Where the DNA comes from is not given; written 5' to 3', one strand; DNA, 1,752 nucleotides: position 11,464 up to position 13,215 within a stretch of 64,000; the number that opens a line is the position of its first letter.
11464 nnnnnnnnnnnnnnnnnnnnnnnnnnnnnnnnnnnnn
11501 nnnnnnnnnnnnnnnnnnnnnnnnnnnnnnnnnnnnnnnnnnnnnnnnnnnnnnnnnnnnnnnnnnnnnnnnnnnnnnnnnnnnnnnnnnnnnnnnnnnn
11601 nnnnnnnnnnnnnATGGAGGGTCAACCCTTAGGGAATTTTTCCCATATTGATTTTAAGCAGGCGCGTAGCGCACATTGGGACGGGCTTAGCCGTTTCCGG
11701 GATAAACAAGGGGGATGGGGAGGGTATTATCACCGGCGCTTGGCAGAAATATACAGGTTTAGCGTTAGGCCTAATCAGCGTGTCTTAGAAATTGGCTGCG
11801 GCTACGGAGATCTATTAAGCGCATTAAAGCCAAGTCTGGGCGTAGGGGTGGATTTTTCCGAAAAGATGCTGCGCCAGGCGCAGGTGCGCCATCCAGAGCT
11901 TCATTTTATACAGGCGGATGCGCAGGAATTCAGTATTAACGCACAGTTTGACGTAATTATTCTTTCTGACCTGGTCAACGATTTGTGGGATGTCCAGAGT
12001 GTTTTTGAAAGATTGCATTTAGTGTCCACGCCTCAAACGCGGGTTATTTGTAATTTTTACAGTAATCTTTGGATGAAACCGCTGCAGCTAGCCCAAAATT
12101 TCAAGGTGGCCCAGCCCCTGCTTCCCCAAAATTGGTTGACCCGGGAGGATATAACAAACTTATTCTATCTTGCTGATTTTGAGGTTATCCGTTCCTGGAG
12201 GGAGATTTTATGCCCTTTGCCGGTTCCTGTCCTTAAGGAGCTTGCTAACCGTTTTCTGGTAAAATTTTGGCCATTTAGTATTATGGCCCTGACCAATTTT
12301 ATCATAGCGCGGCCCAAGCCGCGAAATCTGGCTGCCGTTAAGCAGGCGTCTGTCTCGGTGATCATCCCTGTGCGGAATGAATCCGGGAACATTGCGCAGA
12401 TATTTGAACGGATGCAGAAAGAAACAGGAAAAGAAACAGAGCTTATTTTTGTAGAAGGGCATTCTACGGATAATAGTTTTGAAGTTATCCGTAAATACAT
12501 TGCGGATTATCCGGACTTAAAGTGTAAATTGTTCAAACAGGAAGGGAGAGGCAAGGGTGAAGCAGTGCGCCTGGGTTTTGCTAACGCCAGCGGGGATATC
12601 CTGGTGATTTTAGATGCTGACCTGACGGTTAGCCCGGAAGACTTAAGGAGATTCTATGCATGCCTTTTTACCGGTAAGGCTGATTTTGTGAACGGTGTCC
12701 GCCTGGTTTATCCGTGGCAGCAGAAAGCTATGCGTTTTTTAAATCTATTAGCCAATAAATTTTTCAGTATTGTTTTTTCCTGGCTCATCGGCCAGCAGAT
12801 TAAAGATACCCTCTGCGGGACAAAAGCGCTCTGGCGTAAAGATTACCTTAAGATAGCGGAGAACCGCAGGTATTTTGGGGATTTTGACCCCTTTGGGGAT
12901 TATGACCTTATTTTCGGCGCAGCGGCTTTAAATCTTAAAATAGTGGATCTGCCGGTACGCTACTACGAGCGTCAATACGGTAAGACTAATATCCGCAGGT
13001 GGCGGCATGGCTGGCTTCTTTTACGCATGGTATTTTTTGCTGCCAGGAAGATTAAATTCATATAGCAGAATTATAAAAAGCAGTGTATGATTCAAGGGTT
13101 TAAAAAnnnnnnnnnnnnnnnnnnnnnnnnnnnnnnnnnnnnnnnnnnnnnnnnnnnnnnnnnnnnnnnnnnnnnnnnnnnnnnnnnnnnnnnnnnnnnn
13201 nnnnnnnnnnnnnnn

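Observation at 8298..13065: Four-gene envelope cluster: CrtI-family flavoprotein, small anchored protein, GT-C-like polytopic protein, methyltransferase-GT2 fusion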

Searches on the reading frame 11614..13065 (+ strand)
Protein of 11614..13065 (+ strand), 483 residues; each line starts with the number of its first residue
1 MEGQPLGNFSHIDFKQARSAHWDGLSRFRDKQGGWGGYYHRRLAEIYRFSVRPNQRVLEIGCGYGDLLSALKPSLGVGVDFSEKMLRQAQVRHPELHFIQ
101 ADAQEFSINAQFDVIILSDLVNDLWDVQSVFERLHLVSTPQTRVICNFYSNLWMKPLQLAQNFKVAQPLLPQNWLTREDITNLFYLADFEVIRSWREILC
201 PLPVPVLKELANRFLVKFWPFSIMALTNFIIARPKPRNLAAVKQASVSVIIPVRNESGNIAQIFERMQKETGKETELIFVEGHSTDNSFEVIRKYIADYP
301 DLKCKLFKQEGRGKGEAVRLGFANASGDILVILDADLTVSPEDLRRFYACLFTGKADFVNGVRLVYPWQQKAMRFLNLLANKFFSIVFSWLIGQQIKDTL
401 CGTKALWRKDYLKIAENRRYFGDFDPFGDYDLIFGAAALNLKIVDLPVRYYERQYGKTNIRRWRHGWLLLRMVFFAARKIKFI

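Call 3: search_protein_families(library=pfam, proteins=[window:11614-13065:+], max_evalue=0.01)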
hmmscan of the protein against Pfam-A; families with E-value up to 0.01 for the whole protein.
window:11614-13065:+ (483 aa): 13 families
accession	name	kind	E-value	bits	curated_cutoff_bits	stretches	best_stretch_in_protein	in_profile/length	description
PF00535.33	Glycos_transf_2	-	1.5e-24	87.2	23.3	1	248-379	1-131/168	Glycosyl transferase family 2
PF13649.12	Methyltransf_25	-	1.5e-13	51.6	27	1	57-139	1-94/97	Methyltransferase domain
PF13847.12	Methyltransf_31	-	1.3e-12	48.1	27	1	53-152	3-115/145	Methyltransferase domain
PF08241.18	Methyltransf_11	-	9.7e-11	42.6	21.2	1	58-145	1-94/95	Methyltransferase domain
PF08242.18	Methyltransf_12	-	1.1e-09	39.3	30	1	58-141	1-95/98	Methyltransferase domain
PF13489.12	Methyltransf_23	-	1.7e-09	38.1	27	1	45-192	11-162/164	Methyltransferase domain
PF10111.15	Glyco_tranf_2_2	-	7e-09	36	27.3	1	248-370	1-125/276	Glycosyltransferase like family 2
PF13641.12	Glyco_tranf_2_3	-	9.1e-09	36.1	27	1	247-451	3-209/230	Glycosyltransferase like family 2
PF07021.18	MetW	-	3e-07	30.7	21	1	50-202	10-164/193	Methionine biosynthesis protein MetW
PF05401.17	NodS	-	1.2e-06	29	24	1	38-129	26-124/201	Nodulation protein S (NodS)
PF01209.24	Ubie_methyltran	-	8.9e-05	22.4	20.1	1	50-162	44-167/233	ubiE/COQ5 methyltransferase family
PF13506.12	Glyco_transf_21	-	0.00038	20.4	21.7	1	321-413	25-115/174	Glycosyl transferase family 21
PF05219.18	DREV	-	0.0071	15.9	26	0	42-147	80-187/265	DREV methyltransferase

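Call 4: search_protein_families(library=ncbifam, proteins=[window:11614-13065:+], max_evalue=0.01)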
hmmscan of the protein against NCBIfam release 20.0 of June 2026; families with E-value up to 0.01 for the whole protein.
window:11614-13065:+ (483 aa): 44 families (the best 25 are shown)
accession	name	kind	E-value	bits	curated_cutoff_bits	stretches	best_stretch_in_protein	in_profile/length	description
TIGR04182.1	glyco_TIGR04182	equivalog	1.9e-27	96.4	325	1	247-477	2-218/293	S-layer glycoprotein N-glycosyltransferase AglJ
TIGR04283.1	glyco_like_mftF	equivalog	6.2e-15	55.4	182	1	247-376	1-121/221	TIGR04283 family arsenosugar biosynthesis glycosyltransferase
NF007482.0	PRK10073.1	equivalog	6.8e-15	54.9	423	1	244-343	5-102/334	glycosyltransferase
NF041391.1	DPhHxTase_Halo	equivalog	8.2e-14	51.1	375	1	255-453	5-186/213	dolichyl-phosphate hexose transferase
NF007986.1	PRK10714.1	equivalog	6.3e-13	48.4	529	1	245-408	6-166/316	undecaprenyl-phosphate 4-deoxy-4-formamido-L-arabinose transferase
NF010496.0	PRK13915.1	equivalog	1.8e-12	46.9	262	1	240-340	25-131/307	glucosyl-3-phosphoglycerate synthase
TIGR02072.1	BioC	equivalog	1.3e-11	44.8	184.95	1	53-189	34-171/244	malonyl-ACP O-methyltransferase BioC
NF047588.1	GlcsyltransPgfSStrep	equivalog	1.8e-11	43.8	500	1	247-416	3-169/308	glycosyltransferase PgfS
TIGR03937.1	PgaC_IcaA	equivalog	1.8e-11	43.7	422.3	1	238-340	38-139/407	poly-beta-1,6-N-acetyl-D-glucosamine synthase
NF045667.1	MTase_DVU1556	equivalog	1.2e-08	34.7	155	1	41-139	12-112/213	DVU_1556 family methyltransferase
NF002463.0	PRK01683.1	equivalog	3e-08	33.6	297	1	50-136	28-118/258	trans-aconitate 2-methyltransferase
TIGR02081.1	metW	equivalog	3.9e-08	33.1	189.5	1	50-180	10-143/194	methionine biosynthesis protein MetW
NF043040.1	corrin_prot_MT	hypoth_equivalog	4.1e-08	32.9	180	1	43-119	31-118/216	corrinoid protein-associated methyltransferase CpaM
TIGR03111.1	glyc2_xrt_Gpos1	hypoth_equivalog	8.3e-08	31.4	363.95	1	232-397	35-206/439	TIGR03111 family XrtG-associated glycosyltransferase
TIGR01934.1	MenG_MenH_UbiE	subfamily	1.2e-07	31.3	158.35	1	48-147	34-143/223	ubiquinone/menaquinone biosynthesis methyltransferase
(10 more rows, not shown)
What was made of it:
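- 11614..13065 (+): D: a 483-aa bifunctional protein. It has a class I SAM methyltransferase (Pfam match nt 11746-12189), a hydrophobic linker (nt 12253-12309) and a DPM1/ArnC-like GT2 domain (nt 12352-13062). Pfam and NCBIfam hits (calls 3, 4).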

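Call 8: search_solved_structures(query=window:11614-13065:+, max_evalue=0.001)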
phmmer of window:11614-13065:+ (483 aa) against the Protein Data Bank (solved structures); distinct sequences matched with E-value up to 0.001: 24.
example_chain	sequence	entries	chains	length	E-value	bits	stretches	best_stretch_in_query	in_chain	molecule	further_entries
5mlz_A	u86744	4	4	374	6e-13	51.4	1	244-409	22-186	Dolichol monophosphate mannose synthase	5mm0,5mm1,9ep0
9bhc_C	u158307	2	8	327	1.9e-11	46.4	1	245-406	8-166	Undecaprenyl-phosphate 4-deoxy-4-formamido-L-arabinose transferase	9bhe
8vxh_A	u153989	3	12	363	2.3e-11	46.2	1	245-406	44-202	Undecaprenyl-phosphate 4-deoxy-4-formamido-L-arabinose transferase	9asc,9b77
9hwj_A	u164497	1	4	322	2.6e-11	46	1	246-458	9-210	Undecaprenyl-phosphate 4-deoxy-4-formamido-L-arabinose transferase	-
6yv7_B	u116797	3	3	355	4.9e-08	35.2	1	245-338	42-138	Glycosyl transferase, family 2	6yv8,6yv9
6yv7_A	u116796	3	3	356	4.9e-08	35.2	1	245-338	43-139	Glycosyl transferase, family 2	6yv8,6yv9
3ccf_A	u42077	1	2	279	2.9e-07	32.6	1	22-148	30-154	Cyclopropane-fatty-acyl-phospholipid synthase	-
3bcv_A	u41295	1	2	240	1.4e-06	30.5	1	246-348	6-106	Putative glycosyltransferase protein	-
8bz8_A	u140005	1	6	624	1.7e-06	30.1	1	243-363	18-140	Glycosyltransferase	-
8bz4_A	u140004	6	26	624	1.7e-06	30.1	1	243-363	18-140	Glycosyltransferase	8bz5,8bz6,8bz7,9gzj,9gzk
2z87_A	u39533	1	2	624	5.1e-06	28.5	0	241-382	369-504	Chondroitin synthase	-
2z86_A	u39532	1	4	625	5.2e-06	28.5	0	241-382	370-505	Chondroitin synthase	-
5hea_A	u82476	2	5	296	9.3e-06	27.7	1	247-357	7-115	Putative glycosyltransferase (GalT1)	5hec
3l8d_A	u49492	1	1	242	2.9e-05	26.1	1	14-117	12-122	Methyltransferase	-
2gs9_A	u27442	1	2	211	6.9e-05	24.8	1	50-183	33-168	Hypothetical protein TT1324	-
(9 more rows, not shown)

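Call 25: find_homologous_proteins(query=window:11614-13065:+, max_evalue=1e-10)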
Query window:11614-13065:+ (483 aa): 8000 proteins with E <= 1e-10 among 8000 candidates; the best 120 are listed.
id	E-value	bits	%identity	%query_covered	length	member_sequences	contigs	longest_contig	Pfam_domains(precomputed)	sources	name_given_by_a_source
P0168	0.0e+0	1049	94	100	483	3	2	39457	PF13489.13,PF10111.15,PF13506.14,PF00535.33,PF08241.19,PF05401.17,PF07021.19,PF13847.13,PF13641.13,PF13649.13,PF01209.25,PF08242.19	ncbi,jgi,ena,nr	ncbi:MAG: glycosyltransferase [Candidatus Omnitrophica bacterium]|jgi:SAM-dependent methyltransferas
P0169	9.2e-279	943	83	100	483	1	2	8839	PF07021.19,PF13847.13,PF13489.13,PF10111.15,PF13506.14,PF13641.13,PF13649.13,PF00535.33,PF08241.19,PF08242.19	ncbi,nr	ncbi:MAG: glycosyltransferase [Candidatus Omnitrophica bacterium]|nr:glycosyltransferase [Candidatus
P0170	1.8e-275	932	83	100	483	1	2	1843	PF07021.19,PF13847.13,PF13489.13,PF10111.15,PF13506.14,PF13641.13,PF13649.13,PF00535.33,PF01209.25,PF08241.19,PF08242.19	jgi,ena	-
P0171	3.0e-270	915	81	100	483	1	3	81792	PF07021.19,PF13847.13,PF13489.13,PF10111.15,PF13506.14,PF13641.13,PF13649.13,PF00535.33,PF01209.25,PF08241.19,PF08242.19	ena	-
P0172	1.1e-257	874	77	100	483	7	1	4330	PF07021.19,PF13847.13,PF13489.13,PF13506.14,PF13641.13,PF13649.13,PF00535.33,PF01209.25,PF08241.19,PF08242.19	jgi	jgi:ubiquinone/menaquinone biosynthesis C-methylase UbiE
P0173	3.2e-254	862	77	100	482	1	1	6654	PF07021.19,PF13847.13,PF13489.13,PF13641.13,PF13649.13,PF00535.33,PF01209.25,PF08241.19,PF08242.19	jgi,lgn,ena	-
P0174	1.7e-253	860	77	100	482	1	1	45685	PF13489.13,PF10111.15,PF13506.14,PF00535.33,PF08241.19,PF05401.17,PF07021.19,PF13847.13,PF13641.13,PF13649.13,PF01209.25,PF08242.19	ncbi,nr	ncbi:MAG: glycosyltransferase [Candidatus Omnitrophica bacterium]|nr:glycosyltransferase [Candidatus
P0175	1.4e-249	847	76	99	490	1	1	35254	PF07021.19,PF13847.13,PF13489.13,PF10111.15,PF13649.13,PF00535.33,PF01209.25,PF08241.19,PF08242.19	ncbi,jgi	ncbi:MAG: glycosyltransferase [Candidatus Omnitrophota bacterium]|jgi:SAM-dependent methyltransferas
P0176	9.6e-214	729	65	97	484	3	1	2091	PF07021.19,PF13847.13,PF13489.13,PF13649.13,PF00535.33,PF01209.25,PF08241.19,PF08242.19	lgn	-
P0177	1.3e-212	725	65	98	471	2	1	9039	PF07021.19,PF13847.13,PF13489.13,PF10111.15,PF13649.13,PF00535.33,PF08241.19,PF08242.19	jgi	-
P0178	5.2e-211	720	64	99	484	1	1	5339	PF07021.19,PF13847.13,PF13489.13,PF10111.15,PF13649.13,PF00535.33,PF08241.19,PF08242.19,PF05401.17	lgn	-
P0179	3.1e-210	717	64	100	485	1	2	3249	PF07021.19,PF13847.13,PF13489.13,PF13641.13,PF13649.13,PF00535.33,PF01209.25,PF08241.19,PF08242.19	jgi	jgi:SAM-dependent methyltransferase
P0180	5.6e-210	716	64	97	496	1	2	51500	PF07021.19,PF13847.13,PF13489.13,PF13641.13,PF13649.13,PF00535.33,PF01209.25,PF08241.19,PF08242.19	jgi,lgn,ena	-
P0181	5.0e-209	713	63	99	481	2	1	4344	PF07021.19,PF13847.13,PF13489.13,PF10111.15,PF13649.13,PF00535.33,PF08241.19,PF08242.19,PF05401.17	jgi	jgi:ubiquinone/menaquinone biosynthesis C-methylase UbiE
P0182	7.7e-209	712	63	99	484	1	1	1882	PF07021.19,PF13847.13,PF13489.13,PF13641.13,PF13649.13,PF00535.33,PF01209.25,PF08241.19,PF08242.19,PF05401.17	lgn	-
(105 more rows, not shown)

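Call 27: find_related_loci(query=A2, collection=metagenome_contigs, flank=10000)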
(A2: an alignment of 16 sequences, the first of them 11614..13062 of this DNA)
Query A2 (483 aa) in metagenome_contigs; peptide patterns used: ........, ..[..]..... (x = any residue, [..] = any of these).
600 stretches matched a pattern (row limit reached: there are more); 593 encode a relative of the query (tblastn E <= 1e-3); the best 80 are kept; 80 distinct loci.
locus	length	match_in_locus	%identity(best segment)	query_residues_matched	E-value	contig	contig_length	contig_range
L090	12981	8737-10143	64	14-483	0e+0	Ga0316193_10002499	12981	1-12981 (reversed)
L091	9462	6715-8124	64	13-483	0e+0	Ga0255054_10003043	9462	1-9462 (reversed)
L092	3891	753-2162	64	13-483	0e+0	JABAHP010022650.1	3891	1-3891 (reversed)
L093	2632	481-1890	63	13-483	0e+0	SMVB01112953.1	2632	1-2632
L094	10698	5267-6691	62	8-483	0e+0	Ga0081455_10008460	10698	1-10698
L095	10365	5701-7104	63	18-483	0e+0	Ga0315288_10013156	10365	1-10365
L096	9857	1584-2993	62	14-483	0e+0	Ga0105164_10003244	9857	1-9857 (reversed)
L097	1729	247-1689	60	1-483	0e+0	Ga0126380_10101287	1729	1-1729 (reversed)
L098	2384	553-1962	62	13-483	0e+0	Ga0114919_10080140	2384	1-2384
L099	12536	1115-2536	60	8-483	0e+0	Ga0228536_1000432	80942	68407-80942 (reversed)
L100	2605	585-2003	59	10-483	0e+0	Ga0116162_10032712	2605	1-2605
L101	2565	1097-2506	60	10-482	0e+0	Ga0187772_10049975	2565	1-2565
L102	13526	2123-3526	61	14-483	0e+0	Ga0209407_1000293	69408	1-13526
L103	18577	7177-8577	61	14-483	0e+0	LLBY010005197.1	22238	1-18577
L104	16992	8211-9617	59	14-483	0e+0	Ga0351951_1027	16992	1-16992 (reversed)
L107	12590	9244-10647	60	12-483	0e+0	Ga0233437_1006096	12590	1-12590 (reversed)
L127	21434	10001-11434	58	1-483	0e+0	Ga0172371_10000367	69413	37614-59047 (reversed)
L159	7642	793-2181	55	5-466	2e-174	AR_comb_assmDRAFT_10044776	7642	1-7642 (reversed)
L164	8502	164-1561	54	13-483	1e-170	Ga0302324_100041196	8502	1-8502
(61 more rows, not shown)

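Call 52: search_protein_families(library=pfam, proteins=[L107:10661-11431:+, L102:333-2069:+, L159:2258-3124:-, L164:3232-5136:+, L127:11533-13575:-, L103:9986-11971:-, L101:102-1052:+], max_evalue=0.01)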
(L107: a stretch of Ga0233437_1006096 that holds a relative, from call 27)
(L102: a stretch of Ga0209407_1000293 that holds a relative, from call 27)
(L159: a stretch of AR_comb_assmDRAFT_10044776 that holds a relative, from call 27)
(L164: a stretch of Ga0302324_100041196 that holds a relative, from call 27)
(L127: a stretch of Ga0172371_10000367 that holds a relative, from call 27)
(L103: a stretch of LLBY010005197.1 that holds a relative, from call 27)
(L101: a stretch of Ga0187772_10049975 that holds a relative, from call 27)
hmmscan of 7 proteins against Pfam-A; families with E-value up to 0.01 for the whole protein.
L107:10661-11431:+ (256 aa): 6 families
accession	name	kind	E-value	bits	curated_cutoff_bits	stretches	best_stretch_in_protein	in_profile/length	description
PF08241.18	Methyltransf_11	-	1.7e-10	41.8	21.2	1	88-134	48-94/95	Methyltransferase domain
PF13489.12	Methyltransf_23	-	1.3e-09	38.4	27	1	52-155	21-144/164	Methyltransferase domain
PF13649.12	Methyltransf_25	-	1.9e-06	28.9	27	1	89-131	53-97/97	Methyltransferase domain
PF08242.18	Methyltransf_12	-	2.4e-05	25.4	30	1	100-133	65-98/98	Methyltransferase domain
PF13847.12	Methyltransf_31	-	0.00021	21.5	27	1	93-142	65-116/145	Methyltransferase domain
PF01209.24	Ubie_methyltran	-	0.0039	17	20.1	1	85-137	100-153/233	ubiE/COQ5 methyltransferase family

L102:333-2069:+ (578 aa): 20 families
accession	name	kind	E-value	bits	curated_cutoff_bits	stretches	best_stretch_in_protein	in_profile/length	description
PF07719.23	TPR_2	-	1.5e-21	75.1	27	2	432-462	3-33/34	Tetratricopeptide repeat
PF00515.34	TPR_1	-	2.9e-19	68.4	27.8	2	431-463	2-34/34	Tetratricopeptide repeat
PF13432.12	TPR_16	-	4.9e-17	62.5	32.7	1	470-532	3-65/65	Tetratricopeptide repeat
PF13431.12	TPR_17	-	1.8e-16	59.4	24.4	1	487-517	2-32/34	Tetratricopeptide repeat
PF13414.12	TPR_11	-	3.5e-16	59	26.8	2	439-478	3-42/42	TPR repeat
PF14559.12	TPR_19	-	8.9e-16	58.4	25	2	478-518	5-45/68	Tetratricopeptide repeat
PF13181.12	TPR_8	-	3e-14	52.3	25.7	1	431-462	2-33/34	Tetratricopeptide repeat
PF13428.12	TPR_14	-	4.3e-14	52.1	23.5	1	499-539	2-42/44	Tetratricopeptide repeat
PF13424.12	TPR_12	-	1.2e-09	38.6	30.1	1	432-489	5-63/77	Tetratricopeptide repeat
PF13374.12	TPR_10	-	3.5e-08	33.7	27.5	0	434-459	6-31/42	Tetratricopeptide repeat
PF13231.12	PMT_2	-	4.6e-07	30.6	26.1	1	80-193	16-126/160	Dolichyl-phosphate-mannose-protein mannosyltransferase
PF24575.1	TPR_Slam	-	1.4e-06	29.1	35.2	0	437-474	54-91/104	Surface lipoprotein assembly modifier, N-terminal TPR repeats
PF23914.1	TPR_CcmH_CycH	-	1.6e-06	28.5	42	1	419-530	39-153/158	Cytochrome c-type biogenesis protein H TPR domain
PF13429.12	TPR_15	-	1.9e-06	28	26.2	1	438-559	154-274/280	Tetratricopeptide repeat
PF07721.20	TPR_4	-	9.1e-06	26.3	27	0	500-522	3-25/26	Tetratricopeptide repeat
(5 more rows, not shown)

L159:2258-3124:- (288 aa): 3 families
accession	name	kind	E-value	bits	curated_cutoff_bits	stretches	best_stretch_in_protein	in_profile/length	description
PF05050.19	Methyltransf_21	-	2.6e-16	60.7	22.7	1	79-248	1-172/173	Methyltransferase FkbM domain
PF02475.24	TRM5-TYW2_MTfase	-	3.1e-05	24.4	28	1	49-131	12-93/164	TRM5/TYW2 methyltransferase domain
PF05575.17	V_cholerae_RfbT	-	0.0024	17.6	27.9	1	71-121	77-127/286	Vibrio cholerae RfbT protein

L164:3232-5136:+ (634 aa): 0 families

L127:11533-13575:- (680 aa): 0 families

L103:9986-11971:- (661 aa): 0 families

L101:102-1052:+ (316 aa): 4 families
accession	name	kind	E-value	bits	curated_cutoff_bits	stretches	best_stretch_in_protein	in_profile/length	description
PF01370.27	Epimerase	-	6.5e-67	225.9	20.9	1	7-241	1-240/240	NAD dependent epimerase/dehydratase family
PF16363.11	GDP_Man_Dehyd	-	1.6e-21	77.6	27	1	38-303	57-332/332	GDP-mannose 4,6 dehydratase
PF04321.23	RmlD_sub_bind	-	3.8e-06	26.6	27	1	6-66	2-61/287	RmlD substrate binding domain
PF02719.21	Polysacc_synt_2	-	1.4e-05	24.8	20.2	1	41-106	62-126/293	Polysaccharide biosynthesis protein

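Call 64: find_encoding_contigs(protein=P0168, flank=8000, max_places=2)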
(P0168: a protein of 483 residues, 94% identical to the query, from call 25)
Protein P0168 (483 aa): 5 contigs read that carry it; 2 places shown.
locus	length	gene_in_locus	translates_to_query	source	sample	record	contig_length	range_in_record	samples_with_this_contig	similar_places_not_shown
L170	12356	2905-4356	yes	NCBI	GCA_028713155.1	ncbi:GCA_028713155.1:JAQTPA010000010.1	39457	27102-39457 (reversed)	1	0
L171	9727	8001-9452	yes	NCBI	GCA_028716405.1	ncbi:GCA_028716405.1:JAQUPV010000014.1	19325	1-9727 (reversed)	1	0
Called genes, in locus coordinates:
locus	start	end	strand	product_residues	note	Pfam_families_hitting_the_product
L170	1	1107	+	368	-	PF00702:Hydrolase, PF08282:Hydrolase_3 (weak)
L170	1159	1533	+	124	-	-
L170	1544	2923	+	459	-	PF02366:PMT, PF13231:PMT_2 (weak)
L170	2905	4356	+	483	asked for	PF13489:Methyltransf_23, PF08241:Methyltransf_11, PF08242:Methyltransf_12, PF13649:Methyltransf_25, PF13847:Methyltransf_31, PF13506:Glyco_transf_21, PF00535:Glycos_transf_2, PF10111:Glyco_tranf_2_2, +4 more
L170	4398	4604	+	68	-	PF13275:S4_2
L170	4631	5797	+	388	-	PF00919:UPF0004, PF04055:Radical_SAM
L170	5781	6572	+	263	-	PF07719:TPR_2 (faint), PF14559:TPR_19 (faint), PF13174:TPR_6 (faint), PF13181:TPR_8 (faint), PF13432:TPR_16 (weak), PF05036:SPOR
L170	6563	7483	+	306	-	PF01745:IPT (weak), PF01715:IPPT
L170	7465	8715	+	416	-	PF13167:GTP-bdg_N, PF16360:GTP-bdg_M, PF02421:FeoB_N, PF00350:Dynamin_N (faint), PF01926:MMR_HSR1, PF16897:MMR_HSR1_Xtn (weak), PF19275:HflX_C (weak)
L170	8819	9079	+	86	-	PF13411:MerR_1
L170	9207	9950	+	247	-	PF03444:WHD_HrcA (weak), PF08220:HTH_DeoR (weak), PF01628:HrcA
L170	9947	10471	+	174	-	PF01025:GrpE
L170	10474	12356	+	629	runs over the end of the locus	PF00012:HSP70, PF06723:MreB_Mbl, PF00012:HSP70, PF02782:FGGY_C (weak)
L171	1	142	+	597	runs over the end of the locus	PF17297:PEPCK_N, PF00821:PEPCK_GTP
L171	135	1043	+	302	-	PF01259:SAICAR_synt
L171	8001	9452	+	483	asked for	PF13489:Methyltransf_23, PF08241:Methyltransf_11, PF08242:Methyltransf_12, PF13649:Methyltransf_25, PF13847:Methyltransf_31, PF13506:Glyco_transf_21, PF00535:Glycos_transf_2, PF10111:Glyco_tranf_2_2, +4 more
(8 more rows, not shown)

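Call 65: find_encoding_contigs(protein=P0171, flank=8000, max_places=2)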
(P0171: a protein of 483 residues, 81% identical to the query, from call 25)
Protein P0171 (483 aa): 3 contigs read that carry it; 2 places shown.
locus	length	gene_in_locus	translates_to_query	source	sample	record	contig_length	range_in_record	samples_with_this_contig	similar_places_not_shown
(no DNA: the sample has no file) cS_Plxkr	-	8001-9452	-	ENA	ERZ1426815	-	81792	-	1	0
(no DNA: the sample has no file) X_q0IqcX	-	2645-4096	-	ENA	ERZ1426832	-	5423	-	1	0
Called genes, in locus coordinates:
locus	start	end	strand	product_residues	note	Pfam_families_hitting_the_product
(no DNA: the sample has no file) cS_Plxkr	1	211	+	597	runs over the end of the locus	PF17297:PEPCK_N, PF00821:PEPCK_GTP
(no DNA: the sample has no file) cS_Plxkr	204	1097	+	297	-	PF01259:SAICAR_synt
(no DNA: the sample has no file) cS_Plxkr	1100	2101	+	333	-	PF03706:LPG_synthase_TM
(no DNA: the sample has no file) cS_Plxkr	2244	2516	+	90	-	PF05991:NYN_YacP (weak)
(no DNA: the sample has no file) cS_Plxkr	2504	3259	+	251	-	PF23023:Anti-Pycsar_Apyc1 (weak), PF00753:Lactamase_B, PF12706:Lactamase_B_2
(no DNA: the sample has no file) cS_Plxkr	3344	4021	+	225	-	PF05552:MS_channel_1st_1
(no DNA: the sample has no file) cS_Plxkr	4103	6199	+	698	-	PF19335:HMBD, PF00122:E1-E2_ATPase, PF00702:Hydrolase, PF08282:Hydrolase_3 (weak)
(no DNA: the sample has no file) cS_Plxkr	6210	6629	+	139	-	-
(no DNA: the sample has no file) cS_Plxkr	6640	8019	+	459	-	-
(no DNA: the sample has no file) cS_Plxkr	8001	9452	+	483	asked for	PF07021:MetW (weak), PF13489:Methyltransf_23, PF08241:Methyltransf_11, PF08242:Methyltransf_12, PF13649:Methyltransf_25, PF13847:Methyltransf_31, PF13506:Glyco_transf_21 (weak), PF00535:Glycos_transf_2, +3 more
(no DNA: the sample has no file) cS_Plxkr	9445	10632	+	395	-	PF01734:Patatin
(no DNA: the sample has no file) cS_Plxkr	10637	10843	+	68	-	PF13275:S4_2, PF01479:S4 (weak)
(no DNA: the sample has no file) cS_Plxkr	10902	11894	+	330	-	PF00657:Lipase_GDSL, PF13472:Lipase_GDSL_2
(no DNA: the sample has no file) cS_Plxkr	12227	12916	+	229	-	PF02581:TMP-TENI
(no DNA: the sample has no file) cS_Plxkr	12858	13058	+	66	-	PF02597:ThiS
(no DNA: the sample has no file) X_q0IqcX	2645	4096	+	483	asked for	PF07021:MetW (weak), PF13489:Methyltransf_23, PF08241:Methyltransf_11, PF08242:Methyltransf_12, PF13649:Methyltransf_25, PF13847:Methyltransf_31, PF13506:Glyco_transf_21 (weak), PF00535:Glycos_transf_2, +3 more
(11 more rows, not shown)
